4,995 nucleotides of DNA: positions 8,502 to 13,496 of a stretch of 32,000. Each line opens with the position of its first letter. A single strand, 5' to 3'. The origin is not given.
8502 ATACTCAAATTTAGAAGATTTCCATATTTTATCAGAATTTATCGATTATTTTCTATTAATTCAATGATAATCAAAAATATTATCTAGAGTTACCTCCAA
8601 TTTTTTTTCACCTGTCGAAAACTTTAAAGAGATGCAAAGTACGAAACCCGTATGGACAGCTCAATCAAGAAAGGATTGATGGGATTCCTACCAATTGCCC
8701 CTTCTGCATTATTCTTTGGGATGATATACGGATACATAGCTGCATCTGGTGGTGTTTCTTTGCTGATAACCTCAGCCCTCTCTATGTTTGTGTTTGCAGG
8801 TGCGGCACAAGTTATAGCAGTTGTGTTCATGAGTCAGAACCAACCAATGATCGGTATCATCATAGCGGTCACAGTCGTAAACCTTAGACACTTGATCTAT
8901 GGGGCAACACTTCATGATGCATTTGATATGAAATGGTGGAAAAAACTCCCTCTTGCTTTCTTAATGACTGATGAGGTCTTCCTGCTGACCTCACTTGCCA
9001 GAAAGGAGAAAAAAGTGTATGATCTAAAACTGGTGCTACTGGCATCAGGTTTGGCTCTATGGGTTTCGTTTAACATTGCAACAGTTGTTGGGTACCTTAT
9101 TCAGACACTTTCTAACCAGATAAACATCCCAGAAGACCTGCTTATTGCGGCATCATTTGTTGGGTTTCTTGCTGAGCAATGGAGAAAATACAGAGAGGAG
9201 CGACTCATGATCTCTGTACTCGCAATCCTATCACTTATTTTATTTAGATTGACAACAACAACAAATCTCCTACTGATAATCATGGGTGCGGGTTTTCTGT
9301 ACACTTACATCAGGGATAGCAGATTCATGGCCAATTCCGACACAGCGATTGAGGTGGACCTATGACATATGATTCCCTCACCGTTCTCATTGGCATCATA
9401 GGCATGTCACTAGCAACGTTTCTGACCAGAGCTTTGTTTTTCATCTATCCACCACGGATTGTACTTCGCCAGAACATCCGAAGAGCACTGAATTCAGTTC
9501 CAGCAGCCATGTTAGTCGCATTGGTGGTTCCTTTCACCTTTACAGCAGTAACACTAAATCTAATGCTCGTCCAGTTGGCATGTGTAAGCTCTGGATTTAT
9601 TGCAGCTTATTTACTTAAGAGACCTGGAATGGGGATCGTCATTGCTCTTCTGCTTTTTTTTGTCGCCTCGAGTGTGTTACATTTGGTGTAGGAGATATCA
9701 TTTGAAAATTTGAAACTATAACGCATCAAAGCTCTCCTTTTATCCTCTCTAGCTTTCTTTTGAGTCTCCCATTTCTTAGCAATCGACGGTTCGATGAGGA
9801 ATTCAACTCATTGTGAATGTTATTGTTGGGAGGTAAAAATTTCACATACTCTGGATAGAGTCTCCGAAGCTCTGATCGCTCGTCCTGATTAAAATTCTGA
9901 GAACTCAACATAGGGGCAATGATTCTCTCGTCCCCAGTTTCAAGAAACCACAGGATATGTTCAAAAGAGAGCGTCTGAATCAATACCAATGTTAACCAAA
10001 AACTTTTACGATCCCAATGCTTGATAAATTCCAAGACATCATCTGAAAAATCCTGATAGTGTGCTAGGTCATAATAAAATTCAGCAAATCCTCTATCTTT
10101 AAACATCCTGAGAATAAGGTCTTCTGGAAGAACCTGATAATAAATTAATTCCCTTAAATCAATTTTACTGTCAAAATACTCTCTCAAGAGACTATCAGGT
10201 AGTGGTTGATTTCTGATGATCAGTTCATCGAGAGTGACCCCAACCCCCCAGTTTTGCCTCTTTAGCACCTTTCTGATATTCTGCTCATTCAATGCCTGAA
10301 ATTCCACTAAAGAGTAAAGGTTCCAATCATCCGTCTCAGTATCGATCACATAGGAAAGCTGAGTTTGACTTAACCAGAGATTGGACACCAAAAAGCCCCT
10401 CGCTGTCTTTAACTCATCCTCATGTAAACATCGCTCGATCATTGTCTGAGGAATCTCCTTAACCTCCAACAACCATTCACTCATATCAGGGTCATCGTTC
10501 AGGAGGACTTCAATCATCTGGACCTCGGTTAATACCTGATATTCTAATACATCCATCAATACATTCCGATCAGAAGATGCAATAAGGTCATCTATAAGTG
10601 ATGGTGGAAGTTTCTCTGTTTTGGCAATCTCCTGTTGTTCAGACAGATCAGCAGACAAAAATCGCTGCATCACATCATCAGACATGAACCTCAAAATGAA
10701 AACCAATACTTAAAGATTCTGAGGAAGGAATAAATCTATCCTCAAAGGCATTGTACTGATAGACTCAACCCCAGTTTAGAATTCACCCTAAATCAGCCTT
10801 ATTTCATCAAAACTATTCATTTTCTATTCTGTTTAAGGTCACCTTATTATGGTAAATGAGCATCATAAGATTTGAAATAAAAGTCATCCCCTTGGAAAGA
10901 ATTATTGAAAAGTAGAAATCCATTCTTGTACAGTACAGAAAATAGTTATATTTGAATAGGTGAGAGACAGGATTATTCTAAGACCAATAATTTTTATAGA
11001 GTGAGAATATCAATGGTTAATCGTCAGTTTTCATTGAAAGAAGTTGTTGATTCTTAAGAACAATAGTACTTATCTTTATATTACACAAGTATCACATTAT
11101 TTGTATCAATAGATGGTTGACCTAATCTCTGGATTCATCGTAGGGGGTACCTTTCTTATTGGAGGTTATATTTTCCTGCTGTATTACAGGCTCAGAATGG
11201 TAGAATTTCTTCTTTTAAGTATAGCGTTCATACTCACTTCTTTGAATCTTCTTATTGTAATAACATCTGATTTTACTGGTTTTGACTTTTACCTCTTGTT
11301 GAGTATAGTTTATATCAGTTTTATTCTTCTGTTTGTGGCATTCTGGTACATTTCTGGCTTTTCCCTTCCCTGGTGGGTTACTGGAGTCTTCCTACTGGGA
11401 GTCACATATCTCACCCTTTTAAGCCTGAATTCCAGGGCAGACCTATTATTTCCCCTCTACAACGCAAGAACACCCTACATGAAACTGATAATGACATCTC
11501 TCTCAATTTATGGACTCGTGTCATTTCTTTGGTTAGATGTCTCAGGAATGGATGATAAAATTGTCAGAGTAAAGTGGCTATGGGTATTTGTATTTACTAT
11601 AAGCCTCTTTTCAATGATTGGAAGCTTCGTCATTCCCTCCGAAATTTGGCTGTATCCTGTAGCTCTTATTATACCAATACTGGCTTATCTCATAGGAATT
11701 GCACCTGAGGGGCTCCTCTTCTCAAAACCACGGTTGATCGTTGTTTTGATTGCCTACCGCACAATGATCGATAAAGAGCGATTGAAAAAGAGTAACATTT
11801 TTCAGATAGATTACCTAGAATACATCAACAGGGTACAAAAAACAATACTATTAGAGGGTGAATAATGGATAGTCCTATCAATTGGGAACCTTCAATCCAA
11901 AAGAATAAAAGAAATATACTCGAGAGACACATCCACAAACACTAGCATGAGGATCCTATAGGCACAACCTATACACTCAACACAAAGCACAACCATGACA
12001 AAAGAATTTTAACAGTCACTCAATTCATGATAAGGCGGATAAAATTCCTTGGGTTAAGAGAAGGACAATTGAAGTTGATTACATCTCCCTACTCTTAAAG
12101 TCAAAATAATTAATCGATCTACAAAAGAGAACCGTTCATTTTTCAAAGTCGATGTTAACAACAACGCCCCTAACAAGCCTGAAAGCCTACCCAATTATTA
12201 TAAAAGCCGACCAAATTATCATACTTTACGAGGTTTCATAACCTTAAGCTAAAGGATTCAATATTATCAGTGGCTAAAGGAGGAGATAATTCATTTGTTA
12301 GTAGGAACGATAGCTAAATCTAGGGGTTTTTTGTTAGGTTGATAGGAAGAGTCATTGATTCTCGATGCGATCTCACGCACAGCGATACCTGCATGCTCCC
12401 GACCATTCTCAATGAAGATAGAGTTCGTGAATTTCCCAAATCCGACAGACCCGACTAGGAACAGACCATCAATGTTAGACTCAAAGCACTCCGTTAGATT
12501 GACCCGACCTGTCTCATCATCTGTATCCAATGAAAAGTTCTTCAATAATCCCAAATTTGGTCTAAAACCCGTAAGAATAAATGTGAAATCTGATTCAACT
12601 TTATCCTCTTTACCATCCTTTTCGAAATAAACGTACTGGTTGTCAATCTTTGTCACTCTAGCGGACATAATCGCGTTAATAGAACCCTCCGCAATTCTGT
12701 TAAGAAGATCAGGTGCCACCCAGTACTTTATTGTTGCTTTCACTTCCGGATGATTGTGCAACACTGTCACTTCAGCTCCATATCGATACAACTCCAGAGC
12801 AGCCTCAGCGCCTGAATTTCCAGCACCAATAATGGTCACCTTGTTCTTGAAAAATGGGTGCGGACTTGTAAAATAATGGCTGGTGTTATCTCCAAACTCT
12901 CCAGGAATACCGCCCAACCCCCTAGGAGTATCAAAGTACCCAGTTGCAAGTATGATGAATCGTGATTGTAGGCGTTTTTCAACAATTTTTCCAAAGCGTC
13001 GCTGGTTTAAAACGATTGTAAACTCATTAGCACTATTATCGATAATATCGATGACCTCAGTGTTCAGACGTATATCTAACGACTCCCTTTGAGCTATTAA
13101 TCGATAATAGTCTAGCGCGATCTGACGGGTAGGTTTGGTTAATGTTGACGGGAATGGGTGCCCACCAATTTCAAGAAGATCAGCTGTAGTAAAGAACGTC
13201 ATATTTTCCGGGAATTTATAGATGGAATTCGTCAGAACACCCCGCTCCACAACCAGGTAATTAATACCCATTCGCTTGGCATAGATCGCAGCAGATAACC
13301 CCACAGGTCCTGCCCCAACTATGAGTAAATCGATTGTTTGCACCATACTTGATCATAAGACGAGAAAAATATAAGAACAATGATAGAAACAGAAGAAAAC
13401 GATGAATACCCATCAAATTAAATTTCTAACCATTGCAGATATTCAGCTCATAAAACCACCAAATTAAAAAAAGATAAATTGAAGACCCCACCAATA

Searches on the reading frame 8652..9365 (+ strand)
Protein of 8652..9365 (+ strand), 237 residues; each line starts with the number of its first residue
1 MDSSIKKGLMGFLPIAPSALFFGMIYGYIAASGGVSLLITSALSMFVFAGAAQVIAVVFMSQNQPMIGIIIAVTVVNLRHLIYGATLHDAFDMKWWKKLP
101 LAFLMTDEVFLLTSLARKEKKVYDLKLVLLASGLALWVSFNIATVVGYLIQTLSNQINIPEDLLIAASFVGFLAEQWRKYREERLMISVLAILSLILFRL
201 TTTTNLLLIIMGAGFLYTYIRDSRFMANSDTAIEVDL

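Call 25: search_protein_families(library=pfam, proteins=[window:8652-9365:+], max_evalue=0.001)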
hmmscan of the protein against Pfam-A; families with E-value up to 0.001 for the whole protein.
window:8652-9365:+ (237 aa): 1 family
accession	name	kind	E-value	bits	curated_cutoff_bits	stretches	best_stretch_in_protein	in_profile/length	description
PF03591.19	AzlC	-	2.7e-31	109.2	32.1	1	14-152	1-135/137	AzlC protein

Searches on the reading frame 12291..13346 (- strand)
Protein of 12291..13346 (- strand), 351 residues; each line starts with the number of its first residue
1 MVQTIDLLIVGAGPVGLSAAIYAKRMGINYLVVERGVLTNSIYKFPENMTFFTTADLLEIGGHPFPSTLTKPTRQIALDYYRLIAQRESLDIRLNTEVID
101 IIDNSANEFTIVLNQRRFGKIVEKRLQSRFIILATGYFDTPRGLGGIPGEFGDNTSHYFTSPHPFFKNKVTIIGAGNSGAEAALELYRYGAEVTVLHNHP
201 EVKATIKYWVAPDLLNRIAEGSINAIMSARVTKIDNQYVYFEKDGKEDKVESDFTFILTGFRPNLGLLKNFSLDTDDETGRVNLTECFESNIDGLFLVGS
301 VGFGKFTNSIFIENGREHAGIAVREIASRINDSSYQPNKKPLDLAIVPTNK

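Call 25: search_protein_families(library=pfam, proteins=[window:12291-13346:-], max_evalue=0.001)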
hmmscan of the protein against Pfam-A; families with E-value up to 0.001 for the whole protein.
window:12291-13346:- (351 aa): 15 families
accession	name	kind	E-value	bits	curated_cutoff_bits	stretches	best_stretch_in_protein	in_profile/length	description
PF13738.12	Pyr_redox_3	-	9.1e-67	225.9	30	1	8-299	1-305/305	Pyridine nucleotide-disulphide oxidoreductase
PF07992.20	Pyr_redox_2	-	5.1e-27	95.5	26.1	1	6-302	2-277/291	Pyridine nucleotide-disulphide oxidoreductase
PF00070.33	Pyr_redox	-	1.9e-13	51.2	22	1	169-235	1-67/82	Pyridine nucleotide-disulphide oxidoreductase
PF01266.30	DAO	-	3.9e-12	46.8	27.9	1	6-36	1-31/353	FAD dependent oxidoreductase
PF01494.25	FAD_binding_3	-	1.4e-11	44.7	22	2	6-35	3-32/349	FAD binding domain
PF01134.28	GIDA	-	8.6e-09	35.4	22.1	1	169-199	1-31/391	Glucose inhibited division protein A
PF01262.27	AlaDh_PNT_C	-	1.4e-08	34.8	23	1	168-211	29-72/214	Alanine dehydrogenase/PNT, C-terminal domain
PF13450.12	NAD_binding_8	-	5.3e-08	33.5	21.9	0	9-36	1-28/68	NAD(P)-binding Rossmann-like domain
PF12831.13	FAD_oxidored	-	6.8e-08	32.6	27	1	6-35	1-30/416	FAD dependent oxidoreductase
PF00890.30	FAD_binding_2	-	7.1e-08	32.5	20.4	0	6-40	1-35/414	FAD binding domain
PF03486.20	HI0933_like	-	1.3e-07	31.8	50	0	169-203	2-36/244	HI0933-like protein Rossmann domain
PF13434.12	Lys_Orn_oxgnase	-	5.2e-07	29.5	21.3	1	72-192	92-213/339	L-lysine 6-monooxygenase/L-ornithine 5-monooxygenase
PF01946.23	Thi4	-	1.7e-06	27.9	26.2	0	5-37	18-51/235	Thi4 family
PF02826.25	2-Hacid_dh_C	-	0.00021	21.2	25.1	0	165-204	34-73/178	D-isomer specific 2-hydroxyacid dehydrogenase, NAD binding domain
PF13241.12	NAD_binding_7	-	0.0006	20.8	22.1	0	167-207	7-49/104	Putative NAD(P)-binding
